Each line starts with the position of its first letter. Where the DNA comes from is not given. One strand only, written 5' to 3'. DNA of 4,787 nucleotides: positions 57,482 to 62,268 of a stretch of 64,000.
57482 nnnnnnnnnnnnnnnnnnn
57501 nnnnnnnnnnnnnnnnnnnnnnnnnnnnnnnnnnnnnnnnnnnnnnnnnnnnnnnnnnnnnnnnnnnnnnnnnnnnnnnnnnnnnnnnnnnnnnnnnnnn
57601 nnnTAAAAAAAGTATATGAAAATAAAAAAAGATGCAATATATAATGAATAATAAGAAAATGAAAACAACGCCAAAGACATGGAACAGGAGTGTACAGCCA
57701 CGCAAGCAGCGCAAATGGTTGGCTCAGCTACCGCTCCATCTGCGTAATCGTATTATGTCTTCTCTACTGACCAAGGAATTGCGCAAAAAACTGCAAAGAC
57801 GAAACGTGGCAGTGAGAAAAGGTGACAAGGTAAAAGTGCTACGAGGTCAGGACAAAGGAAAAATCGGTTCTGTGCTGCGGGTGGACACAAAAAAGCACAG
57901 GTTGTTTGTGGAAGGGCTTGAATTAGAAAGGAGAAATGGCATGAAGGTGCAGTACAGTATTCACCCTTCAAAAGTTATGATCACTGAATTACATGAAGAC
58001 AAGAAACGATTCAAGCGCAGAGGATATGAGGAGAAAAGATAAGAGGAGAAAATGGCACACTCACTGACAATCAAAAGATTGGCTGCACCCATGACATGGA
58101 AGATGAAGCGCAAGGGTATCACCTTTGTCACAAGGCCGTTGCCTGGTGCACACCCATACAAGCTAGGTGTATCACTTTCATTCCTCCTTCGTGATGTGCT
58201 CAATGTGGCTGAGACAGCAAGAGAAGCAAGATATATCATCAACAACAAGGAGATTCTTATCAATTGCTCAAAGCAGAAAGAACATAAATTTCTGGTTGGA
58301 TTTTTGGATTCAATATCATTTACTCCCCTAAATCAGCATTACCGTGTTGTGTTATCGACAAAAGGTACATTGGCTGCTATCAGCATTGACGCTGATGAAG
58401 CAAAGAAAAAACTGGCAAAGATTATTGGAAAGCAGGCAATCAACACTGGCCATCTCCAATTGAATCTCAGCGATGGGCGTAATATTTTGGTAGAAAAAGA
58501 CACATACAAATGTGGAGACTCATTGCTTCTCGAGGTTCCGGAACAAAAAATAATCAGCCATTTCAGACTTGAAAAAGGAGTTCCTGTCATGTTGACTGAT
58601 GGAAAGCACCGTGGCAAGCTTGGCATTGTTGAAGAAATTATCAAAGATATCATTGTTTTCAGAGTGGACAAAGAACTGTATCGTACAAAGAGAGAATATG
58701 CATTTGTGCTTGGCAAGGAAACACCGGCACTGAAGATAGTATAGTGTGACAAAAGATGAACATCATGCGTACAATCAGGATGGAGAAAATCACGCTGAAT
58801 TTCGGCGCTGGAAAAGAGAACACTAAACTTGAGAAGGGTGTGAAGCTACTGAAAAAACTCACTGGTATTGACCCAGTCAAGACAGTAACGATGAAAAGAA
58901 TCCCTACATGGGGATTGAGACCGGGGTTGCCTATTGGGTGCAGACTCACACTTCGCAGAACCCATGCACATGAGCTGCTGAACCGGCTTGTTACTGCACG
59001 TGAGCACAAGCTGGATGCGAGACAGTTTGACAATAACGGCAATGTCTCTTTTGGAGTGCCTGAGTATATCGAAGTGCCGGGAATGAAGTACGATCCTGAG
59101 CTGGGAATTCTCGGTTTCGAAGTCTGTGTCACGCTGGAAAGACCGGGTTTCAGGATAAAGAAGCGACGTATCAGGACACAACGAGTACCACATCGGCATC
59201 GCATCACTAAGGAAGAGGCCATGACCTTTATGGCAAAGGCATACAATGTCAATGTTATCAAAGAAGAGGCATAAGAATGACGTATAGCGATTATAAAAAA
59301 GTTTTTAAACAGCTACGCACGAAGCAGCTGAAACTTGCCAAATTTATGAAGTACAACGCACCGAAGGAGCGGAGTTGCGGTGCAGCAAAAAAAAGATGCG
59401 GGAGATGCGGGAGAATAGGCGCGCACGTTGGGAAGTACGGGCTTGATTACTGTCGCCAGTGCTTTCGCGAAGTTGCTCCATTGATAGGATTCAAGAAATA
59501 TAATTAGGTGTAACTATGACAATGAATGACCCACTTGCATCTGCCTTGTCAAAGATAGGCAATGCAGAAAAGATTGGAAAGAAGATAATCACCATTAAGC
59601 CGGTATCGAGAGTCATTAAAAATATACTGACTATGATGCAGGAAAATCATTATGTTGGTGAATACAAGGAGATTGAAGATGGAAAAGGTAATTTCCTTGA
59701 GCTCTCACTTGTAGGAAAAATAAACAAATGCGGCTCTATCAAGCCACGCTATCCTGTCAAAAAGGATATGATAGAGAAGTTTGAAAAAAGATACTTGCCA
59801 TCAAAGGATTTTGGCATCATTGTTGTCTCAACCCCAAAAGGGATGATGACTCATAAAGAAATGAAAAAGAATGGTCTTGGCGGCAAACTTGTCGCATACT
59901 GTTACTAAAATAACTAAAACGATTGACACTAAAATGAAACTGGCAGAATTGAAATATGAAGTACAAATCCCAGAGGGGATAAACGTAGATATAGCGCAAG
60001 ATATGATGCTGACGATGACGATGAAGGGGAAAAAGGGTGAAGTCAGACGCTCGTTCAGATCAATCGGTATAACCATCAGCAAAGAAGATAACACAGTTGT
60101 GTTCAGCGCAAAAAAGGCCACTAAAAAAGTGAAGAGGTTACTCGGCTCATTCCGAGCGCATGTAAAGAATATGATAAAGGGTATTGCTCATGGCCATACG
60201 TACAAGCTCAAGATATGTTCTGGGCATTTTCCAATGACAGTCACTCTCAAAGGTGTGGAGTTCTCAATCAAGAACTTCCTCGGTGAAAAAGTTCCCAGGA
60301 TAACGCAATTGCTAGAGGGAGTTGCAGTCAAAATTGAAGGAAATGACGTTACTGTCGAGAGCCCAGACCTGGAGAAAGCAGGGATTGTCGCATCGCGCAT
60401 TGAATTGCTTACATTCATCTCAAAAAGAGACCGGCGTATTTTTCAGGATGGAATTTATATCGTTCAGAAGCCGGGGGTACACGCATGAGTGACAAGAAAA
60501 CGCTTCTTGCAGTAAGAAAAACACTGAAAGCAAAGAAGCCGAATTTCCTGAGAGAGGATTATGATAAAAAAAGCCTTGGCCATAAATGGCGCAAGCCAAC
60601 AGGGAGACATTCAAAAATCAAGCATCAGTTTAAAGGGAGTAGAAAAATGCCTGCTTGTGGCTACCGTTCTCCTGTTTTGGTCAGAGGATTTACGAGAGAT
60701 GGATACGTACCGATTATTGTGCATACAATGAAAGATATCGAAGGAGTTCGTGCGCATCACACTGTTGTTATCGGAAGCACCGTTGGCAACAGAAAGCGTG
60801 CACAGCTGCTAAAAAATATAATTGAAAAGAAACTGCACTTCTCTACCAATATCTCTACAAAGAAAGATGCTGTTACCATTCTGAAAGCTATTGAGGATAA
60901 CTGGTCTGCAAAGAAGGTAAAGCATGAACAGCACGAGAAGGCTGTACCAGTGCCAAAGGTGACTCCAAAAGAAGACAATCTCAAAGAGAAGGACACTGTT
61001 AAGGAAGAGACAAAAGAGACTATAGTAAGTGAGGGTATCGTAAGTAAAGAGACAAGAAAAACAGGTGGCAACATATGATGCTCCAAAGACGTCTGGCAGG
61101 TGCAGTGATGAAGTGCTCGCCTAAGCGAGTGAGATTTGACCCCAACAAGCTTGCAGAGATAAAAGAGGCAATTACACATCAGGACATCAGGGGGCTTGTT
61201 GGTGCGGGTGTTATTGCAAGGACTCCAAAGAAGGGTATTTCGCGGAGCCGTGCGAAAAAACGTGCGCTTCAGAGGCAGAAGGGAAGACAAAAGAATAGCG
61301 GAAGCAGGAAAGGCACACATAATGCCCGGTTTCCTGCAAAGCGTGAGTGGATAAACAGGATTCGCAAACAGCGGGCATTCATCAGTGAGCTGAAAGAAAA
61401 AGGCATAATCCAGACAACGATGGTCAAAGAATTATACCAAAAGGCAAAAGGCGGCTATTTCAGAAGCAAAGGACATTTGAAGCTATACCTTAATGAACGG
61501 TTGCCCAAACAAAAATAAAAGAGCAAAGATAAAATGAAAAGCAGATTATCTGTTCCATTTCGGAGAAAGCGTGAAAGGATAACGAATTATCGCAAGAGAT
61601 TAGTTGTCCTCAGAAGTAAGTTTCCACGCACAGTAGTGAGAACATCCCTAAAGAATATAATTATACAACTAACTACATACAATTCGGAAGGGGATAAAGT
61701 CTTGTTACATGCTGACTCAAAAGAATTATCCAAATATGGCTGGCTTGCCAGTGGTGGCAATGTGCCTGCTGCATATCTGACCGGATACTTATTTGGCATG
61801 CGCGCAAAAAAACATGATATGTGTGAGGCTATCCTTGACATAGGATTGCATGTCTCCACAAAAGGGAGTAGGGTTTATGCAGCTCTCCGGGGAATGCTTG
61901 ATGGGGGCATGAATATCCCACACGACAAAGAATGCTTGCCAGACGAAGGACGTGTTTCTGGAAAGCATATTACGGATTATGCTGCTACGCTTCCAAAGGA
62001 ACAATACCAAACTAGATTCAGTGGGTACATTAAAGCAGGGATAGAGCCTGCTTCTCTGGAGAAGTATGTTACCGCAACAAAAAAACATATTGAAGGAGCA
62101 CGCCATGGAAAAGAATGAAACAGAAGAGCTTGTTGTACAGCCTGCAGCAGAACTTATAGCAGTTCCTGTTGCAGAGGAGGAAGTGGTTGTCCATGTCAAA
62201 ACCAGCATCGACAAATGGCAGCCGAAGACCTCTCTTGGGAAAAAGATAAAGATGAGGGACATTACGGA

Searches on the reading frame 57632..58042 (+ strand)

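Call 9: search_protein_families(library=pfam, proteins=[window:57632-58042:+], max_evalue=0.001)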
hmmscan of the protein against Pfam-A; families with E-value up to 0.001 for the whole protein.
window:57632-58042:+ (136 aa): 3 families
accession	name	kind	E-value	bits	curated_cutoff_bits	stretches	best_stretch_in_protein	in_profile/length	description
PF16906.11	Ribosomal_L26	-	5.3e-23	81.7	28.8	1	20-127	1-76/82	Ribosomal proteins L26 eukaryotic, L24P archaeal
PF00467.35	KOW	-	7e-07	29.3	22.3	1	63-93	1-31/32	KOW motif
PF23287.1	KOW7_SPT5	-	0.0001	22.5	27.1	1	62-87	4-29/52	Transcription elongation factor SPT5, seventh KOW domain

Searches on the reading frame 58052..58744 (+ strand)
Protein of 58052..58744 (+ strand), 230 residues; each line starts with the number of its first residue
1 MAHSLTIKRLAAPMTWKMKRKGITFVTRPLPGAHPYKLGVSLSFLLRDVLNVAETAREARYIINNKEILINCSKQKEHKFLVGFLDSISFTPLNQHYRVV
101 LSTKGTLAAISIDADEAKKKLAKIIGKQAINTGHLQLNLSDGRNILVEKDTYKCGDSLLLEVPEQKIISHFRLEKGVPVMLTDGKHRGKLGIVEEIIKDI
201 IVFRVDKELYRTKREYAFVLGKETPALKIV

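Call 9: search_protein_families(library=pfam, proteins=[window:58052-58744:+], max_evalue=0.001)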
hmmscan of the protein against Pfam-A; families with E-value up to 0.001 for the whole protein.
window:58052-58744:+ (230 aa): 2 families
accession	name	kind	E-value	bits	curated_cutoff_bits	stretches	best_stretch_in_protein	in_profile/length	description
PF00900.26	Ribosomal_S4e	-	1.1e-24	86.4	25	1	94-167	2-75/75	Ribosomal family S4e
PF08071.17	RS4NT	-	7e-09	36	27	1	7-35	7-35/37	RS4NT (NUC023) domain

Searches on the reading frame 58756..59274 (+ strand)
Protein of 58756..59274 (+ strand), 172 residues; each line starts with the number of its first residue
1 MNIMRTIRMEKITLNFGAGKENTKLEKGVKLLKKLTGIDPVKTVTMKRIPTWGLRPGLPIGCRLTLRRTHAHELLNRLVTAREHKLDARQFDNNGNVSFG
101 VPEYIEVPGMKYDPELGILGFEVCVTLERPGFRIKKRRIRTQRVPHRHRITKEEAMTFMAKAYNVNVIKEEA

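Call 9: search_protein_families(library=pfam, proteins=[window:58756-59274:+], max_evalue=0.001)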
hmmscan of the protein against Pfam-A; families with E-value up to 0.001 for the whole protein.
window:58756-59274:+ (172 aa): 2 families
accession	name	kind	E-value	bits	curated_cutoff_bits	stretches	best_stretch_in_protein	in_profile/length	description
PF00673.26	Ribosomal_L5_C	-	1.8e-18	66.8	27.8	1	59-158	1-94/94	ribosomal L5P family C-terminus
PF00281.24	Ribosomal_L5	-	3.3e-12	47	34.9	1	2-55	1-57/57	Ribosomal protein L5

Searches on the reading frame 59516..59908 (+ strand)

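Call 9: search_protein_families(library=pfam, proteins=[window:59516-59908:+], max_evalue=0.001)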
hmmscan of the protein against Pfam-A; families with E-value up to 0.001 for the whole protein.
window:59516-59908:+ (130 aa): 1 family
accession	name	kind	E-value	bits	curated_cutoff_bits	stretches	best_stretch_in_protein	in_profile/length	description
PF00410.24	Ribosomal_S8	-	7e-22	78.2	24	1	5-130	1-126/126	Ribosomal protein S8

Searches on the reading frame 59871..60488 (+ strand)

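Call 9: search_protein_families(library=pfam, proteins=[window:59871-60488:+], max_evalue=0.001)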
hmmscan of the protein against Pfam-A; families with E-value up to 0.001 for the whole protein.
window:59871-60488:+ (205 aa): 1 family
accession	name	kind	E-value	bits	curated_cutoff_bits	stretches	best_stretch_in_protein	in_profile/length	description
PF00347.28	Ribosomal_L6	-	8.5e-21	75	27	2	34-107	2-79/80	Ribosomal protein L6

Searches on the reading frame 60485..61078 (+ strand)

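Call 9: search_protein_families(library=pfam, proteins=[window:60485-61078:+], max_evalue=0.001)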
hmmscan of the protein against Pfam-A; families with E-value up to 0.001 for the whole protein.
window:60485-61078:+ (197 aa): 1 family
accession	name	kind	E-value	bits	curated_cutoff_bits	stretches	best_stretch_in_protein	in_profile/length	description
PF01655.23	Ribosomal_L32e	-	1.5e-23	83.6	25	1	18-114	1-101/108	Ribosomal protein L32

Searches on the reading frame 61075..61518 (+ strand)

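Call 9: search_protein_families(library=pfam, proteins=[window:61075-61518:+], max_evalue=0.001)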
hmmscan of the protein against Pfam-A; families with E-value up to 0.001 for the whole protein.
window:61075-61518:+ (147 aa): 2 families
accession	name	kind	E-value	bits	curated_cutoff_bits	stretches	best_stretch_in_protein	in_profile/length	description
PF25476.1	Ribosomal_L19e_C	-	9e-28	96.8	25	1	53-141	1-89/91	Ribosomal protein L19e, C-terminal domain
PF01280.26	Ribosomal_L19e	-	9.3e-17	61.1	25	1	3-52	4-53/53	Ribosomal protein L19e, N-terminal domain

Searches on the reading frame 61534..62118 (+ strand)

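Call 9: search_protein_families(library=pfam, proteins=[window:61534-62118:+], max_evalue=0.001)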
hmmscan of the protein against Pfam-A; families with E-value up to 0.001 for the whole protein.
window:61534-62118:+ (194 aa): 1 family
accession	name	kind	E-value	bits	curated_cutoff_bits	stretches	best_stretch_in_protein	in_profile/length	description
PF17144.9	Ribosomal_L5e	-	8e-27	94.8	27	2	4-92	2-97/163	Ribosomal large subunit proteins 60S L5, and 50S L18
